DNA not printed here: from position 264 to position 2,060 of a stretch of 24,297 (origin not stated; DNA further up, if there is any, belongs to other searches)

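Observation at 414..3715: Operon of two paralogous proteins that keep only the MutS domain-V ATPase, with altered Walker A and Walker B motifs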

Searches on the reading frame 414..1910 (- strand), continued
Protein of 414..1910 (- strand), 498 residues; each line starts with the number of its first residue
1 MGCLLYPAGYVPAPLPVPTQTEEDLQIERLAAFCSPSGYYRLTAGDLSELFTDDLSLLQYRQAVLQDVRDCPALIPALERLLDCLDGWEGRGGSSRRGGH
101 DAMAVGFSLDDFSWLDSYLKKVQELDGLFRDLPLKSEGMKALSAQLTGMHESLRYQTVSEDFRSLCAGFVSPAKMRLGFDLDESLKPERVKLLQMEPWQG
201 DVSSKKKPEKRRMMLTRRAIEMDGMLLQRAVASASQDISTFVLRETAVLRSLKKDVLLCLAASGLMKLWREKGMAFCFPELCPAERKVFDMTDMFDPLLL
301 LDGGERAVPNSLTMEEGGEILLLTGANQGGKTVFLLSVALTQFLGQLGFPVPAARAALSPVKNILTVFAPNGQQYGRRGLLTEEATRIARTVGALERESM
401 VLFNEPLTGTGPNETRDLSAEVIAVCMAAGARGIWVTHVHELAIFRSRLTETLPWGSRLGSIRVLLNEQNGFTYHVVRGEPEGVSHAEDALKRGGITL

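Call 50: search_solved_structures(query=A4, max_evalue=0.01, show_alignments=1)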
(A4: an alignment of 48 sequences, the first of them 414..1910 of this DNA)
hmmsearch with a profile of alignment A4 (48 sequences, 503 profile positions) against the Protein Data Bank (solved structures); distinct sequences matched with E-value up to 0.01: 38.
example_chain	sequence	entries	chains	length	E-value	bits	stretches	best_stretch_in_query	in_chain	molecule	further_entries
1ewr_A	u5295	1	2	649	6.5e-27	97.6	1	299-493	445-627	DNA MISMATCH REPAIR PROTEIN MUTS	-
1ewq_A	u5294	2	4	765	7.3e-27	97.4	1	299-493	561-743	DNA MISMATCH REPAIR PROTEIN MUTS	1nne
1fw6_A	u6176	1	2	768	7.4e-27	97.4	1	299-493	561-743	DNA MISMATCH REPAIR PROTEIN MUTS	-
7vuf_B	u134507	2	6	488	2.8e-24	88.9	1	305-496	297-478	Endonuclease MutS2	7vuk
3thw_B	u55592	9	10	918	3.9e-24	88.5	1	217-437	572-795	DNA mismatch repair protein Msh3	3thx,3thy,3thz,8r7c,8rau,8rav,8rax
8r7e_B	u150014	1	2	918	4.8e-24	88.1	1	217-436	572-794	DNA mismatch repair protein Msh3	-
8r7v_B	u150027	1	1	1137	5.4e-24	88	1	218-437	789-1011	DNA mismatch repair protein Msh3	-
8olx_B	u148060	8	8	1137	5.4e-24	88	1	218-437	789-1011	DNA mismatch repair protein Msh3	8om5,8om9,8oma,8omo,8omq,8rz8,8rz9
8rz7_B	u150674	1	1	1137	6.8e-24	87.7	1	218-437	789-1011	DNA mismatch repair protein Msh3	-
7qv3_v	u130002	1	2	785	1.4e-23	86.7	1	79-497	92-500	Endonuclease MutS2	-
8qpp_W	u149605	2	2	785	1.4e-23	86.7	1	79-497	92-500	Endonuclease MutS2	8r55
8rb1_B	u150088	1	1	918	3.7e-23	85.2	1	217-437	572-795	DNA mismatch repair protein Msh3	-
8r7c_A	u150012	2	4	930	5.9e-23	84.6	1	31-478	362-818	DNA mismatch repair protein Msh2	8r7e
2o8e_A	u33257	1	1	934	5.9e-23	84.6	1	31-478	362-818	DNA mismatch repair protein Msh2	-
2o8b_A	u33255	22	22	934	5.9e-23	84.6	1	31-478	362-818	DNA mismatch repair protein Msh2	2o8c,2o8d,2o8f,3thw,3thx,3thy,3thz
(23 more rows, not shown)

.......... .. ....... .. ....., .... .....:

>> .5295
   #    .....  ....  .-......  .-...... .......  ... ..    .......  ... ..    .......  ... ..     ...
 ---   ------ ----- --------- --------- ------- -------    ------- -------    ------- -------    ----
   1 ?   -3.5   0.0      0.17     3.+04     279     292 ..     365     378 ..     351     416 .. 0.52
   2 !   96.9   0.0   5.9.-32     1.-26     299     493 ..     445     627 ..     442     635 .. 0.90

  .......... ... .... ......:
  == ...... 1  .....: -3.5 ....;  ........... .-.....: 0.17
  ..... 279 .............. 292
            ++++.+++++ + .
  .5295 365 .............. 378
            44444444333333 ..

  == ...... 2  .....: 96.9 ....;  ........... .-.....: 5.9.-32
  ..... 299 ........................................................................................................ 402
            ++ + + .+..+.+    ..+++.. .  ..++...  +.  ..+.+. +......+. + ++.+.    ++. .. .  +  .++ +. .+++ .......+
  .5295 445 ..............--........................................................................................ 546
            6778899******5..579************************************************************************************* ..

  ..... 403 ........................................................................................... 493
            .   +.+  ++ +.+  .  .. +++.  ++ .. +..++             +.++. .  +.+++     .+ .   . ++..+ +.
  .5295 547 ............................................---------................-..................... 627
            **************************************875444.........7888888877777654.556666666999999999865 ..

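Call 56: predict_structure(alignment_id=A4)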
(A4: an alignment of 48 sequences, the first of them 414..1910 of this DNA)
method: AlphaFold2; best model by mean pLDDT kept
length: 498 residues; sequences in the alignment: 48
mean_pLDDT: 82.3   pTM: 0.81
mean pLDDT of the five models: 82.3, 81.3, 80.2, 79.6, 79.5
residues with pLDDT >= 90: 245; 70-90: 142; 50-70: 68; < 50: 43
segments of 3 or more residues with pLDDT < 50: 93-105, 169-171, 200-215, 488-493, 495-497
pLDDT, mean of each block of 10 residues (from residue 1): 83 87 94 90 94 96 98 96 88 46 52 87 96 96 95 93 68 62 69 58 43 52 72 82 89 94 94 95 96 93 74 93 79 93 98 98 90 60 88 94 86 87 94 91 86 91 73 75 56 46
secondary structure, 60 per line:
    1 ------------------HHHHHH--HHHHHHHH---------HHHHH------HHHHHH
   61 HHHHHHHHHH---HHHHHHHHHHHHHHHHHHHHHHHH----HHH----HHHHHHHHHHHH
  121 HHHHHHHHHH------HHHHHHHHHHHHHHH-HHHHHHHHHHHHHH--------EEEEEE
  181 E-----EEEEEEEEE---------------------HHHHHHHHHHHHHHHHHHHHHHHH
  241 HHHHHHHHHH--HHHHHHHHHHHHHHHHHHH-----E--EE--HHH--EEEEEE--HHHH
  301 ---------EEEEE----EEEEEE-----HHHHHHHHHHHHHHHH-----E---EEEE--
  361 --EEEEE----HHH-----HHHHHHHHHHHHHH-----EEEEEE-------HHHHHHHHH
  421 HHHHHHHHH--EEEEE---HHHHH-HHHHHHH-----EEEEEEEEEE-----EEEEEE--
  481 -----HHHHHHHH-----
elements in order: H19-24 H27-34 H44-48 H55-70 H74-97 H109-130 H137-151 H153-166 E175-181 E187-195 H217-250 H253-271 E289-294 H297-300 E310-314 E319-324 H330-345 E355-358 E363-367 H380-393 E399-404 H412-429 E432-436 H440-444 H446-452 E458-467 E473-478 H486-493

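Call 59: fold_search(model_id=the predicted structure, library=pdb)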
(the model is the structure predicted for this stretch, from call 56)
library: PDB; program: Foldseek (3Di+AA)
matches with E <= 10: 1041; with E <= 0.001: 244
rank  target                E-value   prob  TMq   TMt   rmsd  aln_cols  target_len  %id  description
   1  3zlj_B                4.6e-19  1.00  0.59  0.41   8.9       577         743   14  CRYSTAL STRUCTURE OF FULL-LENGTH E.COLI DNA MISMATCH REPAIR PROTEIN MUTS D835R MUTANT IN COMPLEX WITH GT MISMATCHED DN (released 2013-07-17)
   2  1wbd_B                9.8e-19  1.00  0.58  0.40   9.0       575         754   14  Crystal structure of E. coli DNA mismatch repair enzyme MutS, E38Q mutant, in complex with a G.T mismatch (released 2006-01-18)
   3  8omq_B                1.4e-18  1.00  0.57  0.50   9.3       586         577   13  DNA-unbound MutSbeta-ATP complex (straight clamp form) (released 2023-05-24)
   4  8rz8_B                1.7e-18  1.00  0.59  0.53   9.0       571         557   13  MutSbeta-ATPgS with straight MSH2 clamp (released 2024-11-13)
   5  8rau_B                2.5e-18  1.00  0.45  0.28  19.2       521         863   16  The crystal structure of DNA-bound human MutSbeta (MSH2/MSH3) in the canonical mismatch bound conformation with ADP bo (released 2025-06-11)
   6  7ai7_A                3.2e-18  1.00  0.58  0.39   8.5       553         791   15  MutS in Intermediate state (released 2021-03-31)
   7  7ou4_A                4.3e-18  1.00  0.59  0.44   7.7       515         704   15  The structure of MutS bound to one molecule of ATP and one molecule of ADP (released 2022-01-12)
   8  8rb1_B                4.3e-18  1.00  0.45  0.27  18.8       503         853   16  The crystal structure of DNA-bound human MutSbeta (MSH2_K675R/MSH3_K902R) in the canonical mismatch bound conformation (released 2025-06-11)
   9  3thw_B                5.9e-18  1.00  0.43  0.27  17.2       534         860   15  Human MutSbeta complexed with an IDL of 4 bases (Loop4) and ADP (released 2011-12-21)
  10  3k0s_B                7.0e-18  1.00  0.59  0.41  11.5       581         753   14  Crystal structure of E.coli DNA mismatch repair protein MutS, D693N mutant, in complex with GT mismatched DNA (released 2010-02-16)
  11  8rz9_B                7.8e-18  1.00  0.55  0.52  13.5       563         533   13  MutSbeta-ATPgS with kinked MSH2 clamp (released 2024-11-13)
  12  3thx_B                7.8e-18  1.00  0.44  0.27  16.9       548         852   13  Human MutSbeta complexed with an IDL of 3 bases (Loop3) and ADP (released 2011-12-21)
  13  8r7v_B                8.2e-18  1.00  0.43  0.27  17.9       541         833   16  MutSbeta bound to compound CHDI-00898647 in the canonical DNA-mismatch bound form (released 2024-10-30)
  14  1wbb_B                1.0e-17  1.00  0.57  0.40  11.0       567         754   15  Crystal structure of E. coli DNA mismatch repair enzyme MutS, E38A mutant, in complex with a G.T mismatch (released 2006-01-18)
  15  7oto_B                1.1e-17  1.00  0.64  0.54   7.2       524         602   16  The structure of MutS bound to two molecules of AMPPNP (released 2022-01-12)
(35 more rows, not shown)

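Call 67: find_homologous_proteins(query=L067:5254-6744:+, max_evalue=1e-20)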
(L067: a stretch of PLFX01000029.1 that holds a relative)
Query L067:5254-6744:+ (496 aa): 7993 proteins with E <= 1e-20 among 8000 candidates; the best 120 are listed.
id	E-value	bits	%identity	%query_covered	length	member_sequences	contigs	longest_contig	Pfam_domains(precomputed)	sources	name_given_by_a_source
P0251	0.0e+0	1084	100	100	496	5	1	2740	PF00488.28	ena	-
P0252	8.9e-236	801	75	100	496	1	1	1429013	PF00488.28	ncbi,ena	-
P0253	3.6e-167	575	57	100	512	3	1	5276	PF00488.28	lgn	-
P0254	2.4e-165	569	-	-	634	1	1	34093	PF00488.28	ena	-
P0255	2.2e-164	566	56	100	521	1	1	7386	PF00488.28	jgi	jgi:DNA mismatch repair ATPase MutS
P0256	1.0e-163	564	54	100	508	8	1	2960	PF00488.28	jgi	jgi:hypothetical protein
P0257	1.2e-163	563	54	100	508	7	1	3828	PF00488.28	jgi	-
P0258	1.4e-163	563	55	99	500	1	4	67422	PF00488.28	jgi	jgi:DNA mismatch repair ATPase MutS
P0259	1.4e-163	563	54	100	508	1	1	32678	PF00488.28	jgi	jgi:DNA mismatch repair ATPase MutS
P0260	6.3e-163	561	54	100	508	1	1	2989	PF00488.28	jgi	jgi:hypothetical protein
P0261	6.7e-163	561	53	100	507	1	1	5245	PF00488.28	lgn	-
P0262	8.9e-163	561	54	99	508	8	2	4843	PF00488.28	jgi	jgi:MutS-like protein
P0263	1.9e-162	560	54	100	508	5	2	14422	PF00488.28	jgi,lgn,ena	-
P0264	4.0e-162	558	53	100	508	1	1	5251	PF00488.28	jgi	jgi:hypothetical protein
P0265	1.8e-161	556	54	100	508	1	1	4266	PF00488.28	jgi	jgi:hypothetical protein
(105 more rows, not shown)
